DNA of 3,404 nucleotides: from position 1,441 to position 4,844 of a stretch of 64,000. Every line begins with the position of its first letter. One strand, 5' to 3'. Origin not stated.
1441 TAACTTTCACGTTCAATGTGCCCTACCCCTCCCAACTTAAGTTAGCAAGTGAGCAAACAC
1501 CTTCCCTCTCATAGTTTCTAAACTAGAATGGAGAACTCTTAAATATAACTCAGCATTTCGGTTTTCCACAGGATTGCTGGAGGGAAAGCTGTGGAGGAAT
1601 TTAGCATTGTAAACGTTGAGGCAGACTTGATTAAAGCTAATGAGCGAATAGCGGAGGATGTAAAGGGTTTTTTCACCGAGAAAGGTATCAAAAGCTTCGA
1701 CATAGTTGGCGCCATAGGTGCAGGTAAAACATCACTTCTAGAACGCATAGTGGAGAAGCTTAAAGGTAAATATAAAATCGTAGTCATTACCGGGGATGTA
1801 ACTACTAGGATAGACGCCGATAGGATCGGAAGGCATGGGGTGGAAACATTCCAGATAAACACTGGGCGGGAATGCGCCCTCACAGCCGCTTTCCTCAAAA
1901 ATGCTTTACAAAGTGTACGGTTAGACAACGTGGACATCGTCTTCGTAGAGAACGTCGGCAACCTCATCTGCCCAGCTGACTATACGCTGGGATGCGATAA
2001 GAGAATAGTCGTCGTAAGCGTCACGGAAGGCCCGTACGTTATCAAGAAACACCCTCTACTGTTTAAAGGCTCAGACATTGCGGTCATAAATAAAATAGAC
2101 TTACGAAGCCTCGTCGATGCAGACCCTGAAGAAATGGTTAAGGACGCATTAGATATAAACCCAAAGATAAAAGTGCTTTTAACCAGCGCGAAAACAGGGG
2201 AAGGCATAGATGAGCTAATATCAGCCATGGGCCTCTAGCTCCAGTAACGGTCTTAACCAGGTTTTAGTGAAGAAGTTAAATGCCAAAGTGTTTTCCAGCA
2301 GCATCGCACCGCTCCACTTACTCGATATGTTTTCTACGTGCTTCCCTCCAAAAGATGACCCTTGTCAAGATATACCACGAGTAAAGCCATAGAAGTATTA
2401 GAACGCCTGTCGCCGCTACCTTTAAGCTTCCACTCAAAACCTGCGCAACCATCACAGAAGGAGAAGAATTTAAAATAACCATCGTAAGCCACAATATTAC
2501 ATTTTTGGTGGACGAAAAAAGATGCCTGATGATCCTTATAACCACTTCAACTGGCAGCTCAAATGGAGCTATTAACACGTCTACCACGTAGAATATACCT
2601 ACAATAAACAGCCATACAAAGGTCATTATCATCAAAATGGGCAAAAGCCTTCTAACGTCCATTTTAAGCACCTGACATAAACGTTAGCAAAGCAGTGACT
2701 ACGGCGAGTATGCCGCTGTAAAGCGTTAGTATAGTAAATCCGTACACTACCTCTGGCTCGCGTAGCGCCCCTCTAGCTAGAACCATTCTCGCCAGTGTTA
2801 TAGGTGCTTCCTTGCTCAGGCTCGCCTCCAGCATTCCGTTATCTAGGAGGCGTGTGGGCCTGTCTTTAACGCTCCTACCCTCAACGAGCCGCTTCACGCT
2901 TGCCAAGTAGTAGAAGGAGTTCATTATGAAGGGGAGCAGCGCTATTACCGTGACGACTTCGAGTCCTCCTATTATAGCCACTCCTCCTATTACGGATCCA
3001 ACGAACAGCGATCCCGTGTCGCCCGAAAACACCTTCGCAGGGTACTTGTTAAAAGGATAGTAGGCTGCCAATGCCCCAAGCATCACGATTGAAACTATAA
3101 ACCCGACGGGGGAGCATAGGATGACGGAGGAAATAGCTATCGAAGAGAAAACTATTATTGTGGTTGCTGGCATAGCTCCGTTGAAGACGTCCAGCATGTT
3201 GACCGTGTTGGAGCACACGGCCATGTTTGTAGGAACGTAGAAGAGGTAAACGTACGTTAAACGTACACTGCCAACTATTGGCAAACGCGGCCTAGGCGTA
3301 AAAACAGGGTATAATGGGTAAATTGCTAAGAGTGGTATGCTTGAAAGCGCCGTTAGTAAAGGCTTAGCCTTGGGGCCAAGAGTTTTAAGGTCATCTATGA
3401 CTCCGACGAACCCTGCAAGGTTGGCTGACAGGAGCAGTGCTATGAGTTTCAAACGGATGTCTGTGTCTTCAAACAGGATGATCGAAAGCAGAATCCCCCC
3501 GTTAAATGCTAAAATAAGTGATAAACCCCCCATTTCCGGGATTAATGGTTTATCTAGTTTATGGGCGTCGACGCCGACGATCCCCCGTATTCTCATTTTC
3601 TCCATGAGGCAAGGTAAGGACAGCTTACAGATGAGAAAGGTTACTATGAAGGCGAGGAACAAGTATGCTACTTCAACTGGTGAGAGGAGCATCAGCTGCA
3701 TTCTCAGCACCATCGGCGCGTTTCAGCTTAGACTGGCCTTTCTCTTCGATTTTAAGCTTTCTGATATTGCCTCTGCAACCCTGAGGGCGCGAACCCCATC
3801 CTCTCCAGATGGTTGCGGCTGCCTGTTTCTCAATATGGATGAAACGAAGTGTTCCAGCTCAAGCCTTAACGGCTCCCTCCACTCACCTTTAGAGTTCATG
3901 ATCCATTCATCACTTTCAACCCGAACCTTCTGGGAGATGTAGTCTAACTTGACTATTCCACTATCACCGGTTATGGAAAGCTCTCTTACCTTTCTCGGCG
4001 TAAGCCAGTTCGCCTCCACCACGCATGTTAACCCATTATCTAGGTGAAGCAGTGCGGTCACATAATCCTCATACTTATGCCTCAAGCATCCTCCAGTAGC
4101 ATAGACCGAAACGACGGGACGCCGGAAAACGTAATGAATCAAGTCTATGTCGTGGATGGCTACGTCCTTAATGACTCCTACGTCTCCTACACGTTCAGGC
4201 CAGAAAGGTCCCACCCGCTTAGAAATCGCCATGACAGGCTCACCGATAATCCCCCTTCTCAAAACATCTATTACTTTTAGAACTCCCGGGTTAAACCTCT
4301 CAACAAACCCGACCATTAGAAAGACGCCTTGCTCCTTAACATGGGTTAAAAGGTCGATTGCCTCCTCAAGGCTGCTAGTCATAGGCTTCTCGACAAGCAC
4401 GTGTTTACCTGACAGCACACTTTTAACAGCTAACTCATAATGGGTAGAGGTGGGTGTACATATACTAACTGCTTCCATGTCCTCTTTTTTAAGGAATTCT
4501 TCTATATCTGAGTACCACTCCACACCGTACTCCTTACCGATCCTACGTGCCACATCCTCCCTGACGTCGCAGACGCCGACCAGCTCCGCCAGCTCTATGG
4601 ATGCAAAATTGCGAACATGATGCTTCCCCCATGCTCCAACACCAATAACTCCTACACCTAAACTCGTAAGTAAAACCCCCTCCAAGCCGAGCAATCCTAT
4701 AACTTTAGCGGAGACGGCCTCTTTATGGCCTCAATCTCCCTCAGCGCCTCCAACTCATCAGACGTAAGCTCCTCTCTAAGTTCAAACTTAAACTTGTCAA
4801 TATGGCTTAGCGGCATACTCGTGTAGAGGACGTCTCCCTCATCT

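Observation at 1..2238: A MoaD/SAMP-like Gly-Gly protein is translationally coupled to a MiaB/MtaB methylthiotransferase and sits divergent to a His-less HypB-like GTPase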

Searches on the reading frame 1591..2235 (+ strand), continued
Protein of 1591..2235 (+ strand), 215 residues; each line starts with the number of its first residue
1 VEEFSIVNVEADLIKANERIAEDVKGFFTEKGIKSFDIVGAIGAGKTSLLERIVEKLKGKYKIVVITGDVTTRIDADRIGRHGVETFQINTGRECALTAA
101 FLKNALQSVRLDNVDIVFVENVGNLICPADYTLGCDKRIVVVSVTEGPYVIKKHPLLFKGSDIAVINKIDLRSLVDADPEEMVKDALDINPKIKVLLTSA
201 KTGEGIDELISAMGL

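Call 50: search_solved_structures(query=window:1591-2235:+, show_alignments=3, max_evalue=1e-10)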
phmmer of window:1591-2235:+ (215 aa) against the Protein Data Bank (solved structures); distinct sequences matched with E-value up to 1e-10: 5.
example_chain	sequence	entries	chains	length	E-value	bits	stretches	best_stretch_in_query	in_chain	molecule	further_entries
2hf8_A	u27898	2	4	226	1.1e-61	211.8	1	5-210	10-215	Probable hydrogenase nickel incorporation protein hypB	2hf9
2wsm_A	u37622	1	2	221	1.1e-48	169.4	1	9-211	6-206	HYDROGENASE EXPRESSION/FORMATION PROTEIN (HYPB)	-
4lps_A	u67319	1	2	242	1.7e-30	110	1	11-208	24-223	Hydrogenase/urease nickel incorporation protein HypB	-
4hi0_E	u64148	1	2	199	1.1e-14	58.3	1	37-211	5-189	Urease accessory protein UreG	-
5xkt_A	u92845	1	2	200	1.9e-12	51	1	38-211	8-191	Urease accessory protein UreG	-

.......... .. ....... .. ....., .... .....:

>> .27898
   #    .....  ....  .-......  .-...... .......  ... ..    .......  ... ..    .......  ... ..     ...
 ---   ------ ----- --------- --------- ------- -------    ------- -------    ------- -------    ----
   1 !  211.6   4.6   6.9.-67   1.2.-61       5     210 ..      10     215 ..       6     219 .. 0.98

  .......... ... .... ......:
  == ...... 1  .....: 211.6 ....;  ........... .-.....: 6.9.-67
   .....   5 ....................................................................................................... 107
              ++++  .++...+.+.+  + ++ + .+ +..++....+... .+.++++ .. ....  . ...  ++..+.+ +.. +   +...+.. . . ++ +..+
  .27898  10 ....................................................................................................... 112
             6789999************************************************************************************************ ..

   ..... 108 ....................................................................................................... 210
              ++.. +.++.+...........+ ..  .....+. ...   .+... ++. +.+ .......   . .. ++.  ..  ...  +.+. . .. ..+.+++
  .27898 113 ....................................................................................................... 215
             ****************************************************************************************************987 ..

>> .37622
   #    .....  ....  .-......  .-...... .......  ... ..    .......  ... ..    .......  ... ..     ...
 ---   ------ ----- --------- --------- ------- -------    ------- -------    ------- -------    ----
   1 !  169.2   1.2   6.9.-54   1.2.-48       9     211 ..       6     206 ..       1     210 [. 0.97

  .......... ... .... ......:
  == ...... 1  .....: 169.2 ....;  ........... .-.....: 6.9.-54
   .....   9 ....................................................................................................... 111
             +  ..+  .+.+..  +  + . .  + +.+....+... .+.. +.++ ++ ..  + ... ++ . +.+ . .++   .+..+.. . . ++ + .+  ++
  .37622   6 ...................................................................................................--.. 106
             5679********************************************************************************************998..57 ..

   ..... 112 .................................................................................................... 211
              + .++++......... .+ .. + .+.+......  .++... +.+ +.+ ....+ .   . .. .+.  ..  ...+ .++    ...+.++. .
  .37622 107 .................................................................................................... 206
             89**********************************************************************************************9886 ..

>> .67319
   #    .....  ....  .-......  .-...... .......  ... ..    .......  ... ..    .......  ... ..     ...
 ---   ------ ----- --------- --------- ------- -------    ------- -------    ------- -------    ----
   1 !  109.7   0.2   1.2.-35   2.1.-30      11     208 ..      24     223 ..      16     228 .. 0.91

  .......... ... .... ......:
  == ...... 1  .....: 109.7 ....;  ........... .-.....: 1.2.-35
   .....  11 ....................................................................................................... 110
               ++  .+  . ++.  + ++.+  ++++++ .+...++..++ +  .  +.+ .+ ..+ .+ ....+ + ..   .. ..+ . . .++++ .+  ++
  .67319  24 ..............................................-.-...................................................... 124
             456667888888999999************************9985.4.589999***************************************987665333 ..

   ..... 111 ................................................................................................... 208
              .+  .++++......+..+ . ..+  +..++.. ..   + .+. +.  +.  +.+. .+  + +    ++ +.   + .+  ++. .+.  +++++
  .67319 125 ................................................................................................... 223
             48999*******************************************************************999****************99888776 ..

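Call 59: search_protein_representatives(protein=window:1591-2235:+)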
Query: 215 residues. Proteins with E-value up to 0.001 (for the whole library): 3393; up to 1e-10: 1639; up to 1e-30: 217. The best 150 are listed.
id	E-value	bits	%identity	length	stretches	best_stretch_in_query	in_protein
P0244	7.0e-65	235.3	48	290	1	5-215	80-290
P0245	2.2e-62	227.1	50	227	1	7-214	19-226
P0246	3.9e-62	226.3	51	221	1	7-211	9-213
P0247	4.9e-56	206.4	44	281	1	6-215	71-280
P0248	1.6e-55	204.7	43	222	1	7-214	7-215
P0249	3.4e-54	200.4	46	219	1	6-215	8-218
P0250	1.3e-50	188.7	43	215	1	7-215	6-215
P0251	1.5e-50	188.6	42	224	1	7-214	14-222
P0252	2.3e-50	187.9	45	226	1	9-214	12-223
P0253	2.7e-50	187.7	47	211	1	7-214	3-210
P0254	2.4e-49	184.6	54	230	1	51-214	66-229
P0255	6.3e-49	183.2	44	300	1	8-211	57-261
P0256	1.4e-48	182.1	42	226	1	7-215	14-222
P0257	8.0e-47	176.4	53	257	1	61-214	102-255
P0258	3.6e-46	174.2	42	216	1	11-215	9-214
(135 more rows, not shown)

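Call 62: find_encoding_contigs(protein=P0044, flank=8000, max_places=2)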
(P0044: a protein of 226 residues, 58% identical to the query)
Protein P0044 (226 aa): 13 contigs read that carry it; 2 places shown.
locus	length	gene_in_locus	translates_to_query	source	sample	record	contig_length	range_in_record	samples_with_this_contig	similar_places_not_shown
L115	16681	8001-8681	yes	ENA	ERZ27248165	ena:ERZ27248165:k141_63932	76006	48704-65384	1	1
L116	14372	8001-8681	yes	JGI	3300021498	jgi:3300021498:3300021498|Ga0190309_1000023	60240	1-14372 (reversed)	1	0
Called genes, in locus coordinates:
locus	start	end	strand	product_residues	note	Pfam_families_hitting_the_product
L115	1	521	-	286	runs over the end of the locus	PF00892:EamA, PF06027:SLC35F (weak), PF00892:EamA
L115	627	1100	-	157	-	-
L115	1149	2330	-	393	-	PF00083:Sugar_tr, PF07690:MFS_1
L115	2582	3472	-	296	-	PF01916:DS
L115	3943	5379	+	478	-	PF07088:GvpD_P-loop, PF06745:ATPase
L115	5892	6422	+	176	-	-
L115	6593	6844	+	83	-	-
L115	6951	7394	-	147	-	-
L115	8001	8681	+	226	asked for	PF03193:RsgA_GTPase (faint), PF03308:MeaB, PF00478:IMPDH (faint), PF00009:GTP_EFTU (faint), PF02492:cobW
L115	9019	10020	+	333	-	PF00389:2-Hacid_dh, PF07991:KARI_N (faint), PF03446:NAD_binding_2 (faint), PF02826:2-Hacid_dh_C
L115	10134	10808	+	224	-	PF03315:SDH_beta, PF01842:ACT, PF22629:ACT_AHAS_ss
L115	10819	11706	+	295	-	PF03313:SDH_alpha, PF03972:MmgE_PrpD_N (weak)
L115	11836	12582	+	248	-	PF00025:Arf, PF00071:Ras, PF08477:Roc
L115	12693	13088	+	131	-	-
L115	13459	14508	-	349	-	-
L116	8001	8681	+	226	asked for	PF03193:RsgA_GTPase (faint), PF03308:MeaB, PF00478:IMPDH (faint), PF00009:GTP_EFTU (faint), PF02492:cobW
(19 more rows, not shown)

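Call 64: search_protein_families(library=pfam, proteins=[L011:7144-7896:+, L107:5189-5896:+, L108:5020-5895:+, L011:5788-6774:+], max_evalue=0.5)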
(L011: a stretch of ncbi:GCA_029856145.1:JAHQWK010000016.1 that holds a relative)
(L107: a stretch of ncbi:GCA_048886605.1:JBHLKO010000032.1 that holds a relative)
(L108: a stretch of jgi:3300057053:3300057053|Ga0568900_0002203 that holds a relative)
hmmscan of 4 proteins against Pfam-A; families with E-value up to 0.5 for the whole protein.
L011:7144-7896:+ (251 aa): 1 family
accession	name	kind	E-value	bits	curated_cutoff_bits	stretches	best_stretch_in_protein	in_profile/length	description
PF01694.28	Rhomboid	-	0.063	13.9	22.6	1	87-214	4-112/143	Rhomboid domain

L107:5189-5896:+ (236 aa): 2 families
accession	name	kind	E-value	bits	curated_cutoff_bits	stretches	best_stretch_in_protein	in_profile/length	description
PF01694.28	Rhomboid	-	0.044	14.4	22.6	1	71-199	4-112/143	Rhomboid domain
PF06170.17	DUF983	-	0.097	13.5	22.6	1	80-134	21-75/85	Protein of unknown function (DUF983)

L108:5020-5895:+ (292 aa): 2 families
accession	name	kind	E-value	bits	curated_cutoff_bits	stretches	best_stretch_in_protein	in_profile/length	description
PF01428.23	zf-AN1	-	1.6e-11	44.5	27.9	1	4-40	1-38/40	AN1-like Zinc finger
PF13913.12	zf-C2HC_2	-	0.094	12.9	27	1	17-32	4-18/25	zinc-finger of a C2HC-type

L011:5788-6774:+ (329 aa): 2 families
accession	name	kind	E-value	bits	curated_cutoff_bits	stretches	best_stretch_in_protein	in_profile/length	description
PF02163.28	Peptidase_M50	-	1.3e-06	28.4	27.2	2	264-294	161-191/221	Peptidase family M50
PF01428.23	zf-AN1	-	0.00018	22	27.9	1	7-38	6-36/40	AN1-like Zinc finger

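Call 65: search_protein_families(library=ncbifam, proteins=[L011:7144-7896:+, L108:5020-5895:+, L007:7515-7829:-], max_evalue=0.01)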
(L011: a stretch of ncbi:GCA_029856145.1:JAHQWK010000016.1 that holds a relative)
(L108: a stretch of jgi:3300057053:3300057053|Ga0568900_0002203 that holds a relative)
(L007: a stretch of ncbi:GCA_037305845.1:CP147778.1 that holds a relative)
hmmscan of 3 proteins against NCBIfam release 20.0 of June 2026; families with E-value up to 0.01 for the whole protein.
L011:7144-7896:+ (251 aa): 0 families

L108:5020-5895:+ (292 aa): 0 families

L007:7515-7829:- (105 aa): 5 families
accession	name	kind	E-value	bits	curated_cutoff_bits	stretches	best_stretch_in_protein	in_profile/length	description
TIGR01687.1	moaD_arch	subfamily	3.7e-20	72.2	49.5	1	4-94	2-88/88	MoaD family protein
NF041918.1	SAMP1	equivalog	7.5e-18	64.9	60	1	4-94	2-91/91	ubiquitin-like small modifier protein 1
TIGR01682.1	moaD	equivalog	5.5e-06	27.1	66.15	1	4-94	2-80/80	molybdopterin converting factor subunit 1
NF008347.0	PRK11130.1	equivalog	0.00011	22.7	94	1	4-94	3-81/81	molybdopterin synthase sulfur carrier subunit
NF053661.1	Urm1_like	equivalog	0.00066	19.8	70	1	4-94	1-79/79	Urm1-like protein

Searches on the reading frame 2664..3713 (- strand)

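Call 5: search_protein_families(library=pfam, proteins=[window:2664-3713:-], max_evalue=0.01)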
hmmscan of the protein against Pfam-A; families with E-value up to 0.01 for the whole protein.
window:2664-3713:- (349 aa): 1 family
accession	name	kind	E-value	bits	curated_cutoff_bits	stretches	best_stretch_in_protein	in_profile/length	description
PF00953.26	Glycos_transf_4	-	9.6e-30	104.1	27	1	91-249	2-159/160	Glycosyl transferase family 4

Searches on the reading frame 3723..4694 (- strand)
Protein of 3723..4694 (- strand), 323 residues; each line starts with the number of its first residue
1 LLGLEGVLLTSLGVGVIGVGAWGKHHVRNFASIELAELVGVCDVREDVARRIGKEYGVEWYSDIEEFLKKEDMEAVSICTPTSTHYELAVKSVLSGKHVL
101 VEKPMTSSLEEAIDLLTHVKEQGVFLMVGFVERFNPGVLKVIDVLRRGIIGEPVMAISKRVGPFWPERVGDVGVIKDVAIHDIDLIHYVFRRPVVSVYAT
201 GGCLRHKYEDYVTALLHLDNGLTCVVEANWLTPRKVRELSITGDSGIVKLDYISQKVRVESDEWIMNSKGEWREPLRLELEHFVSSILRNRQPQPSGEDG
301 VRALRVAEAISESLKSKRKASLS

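Call 5: search_protein_families(library=pfam, proteins=[window:3723-4694:-], max_evalue=0.01)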
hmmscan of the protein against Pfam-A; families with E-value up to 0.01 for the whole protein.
window:3723-4694:- (323 aa): 3 families
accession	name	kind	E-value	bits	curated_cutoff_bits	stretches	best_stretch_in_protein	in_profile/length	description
PF01408.29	GFO_IDH_MocA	-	4.8e-31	108.4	24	1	13-130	2-120/120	Oxidoreductase family, NAD-binding Rossmann fold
PF22725.1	GFO_IDH_MocA_C3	-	3.9e-17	62.8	27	1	139-248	2-123/124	GFO/IDH/MocA C-terminal domain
PF02894.22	GFO_IDH_MocA_C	-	9e-17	62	22.9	1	145-321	4-217/218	Oxidoreductase family, C-terminal alpha/beta domain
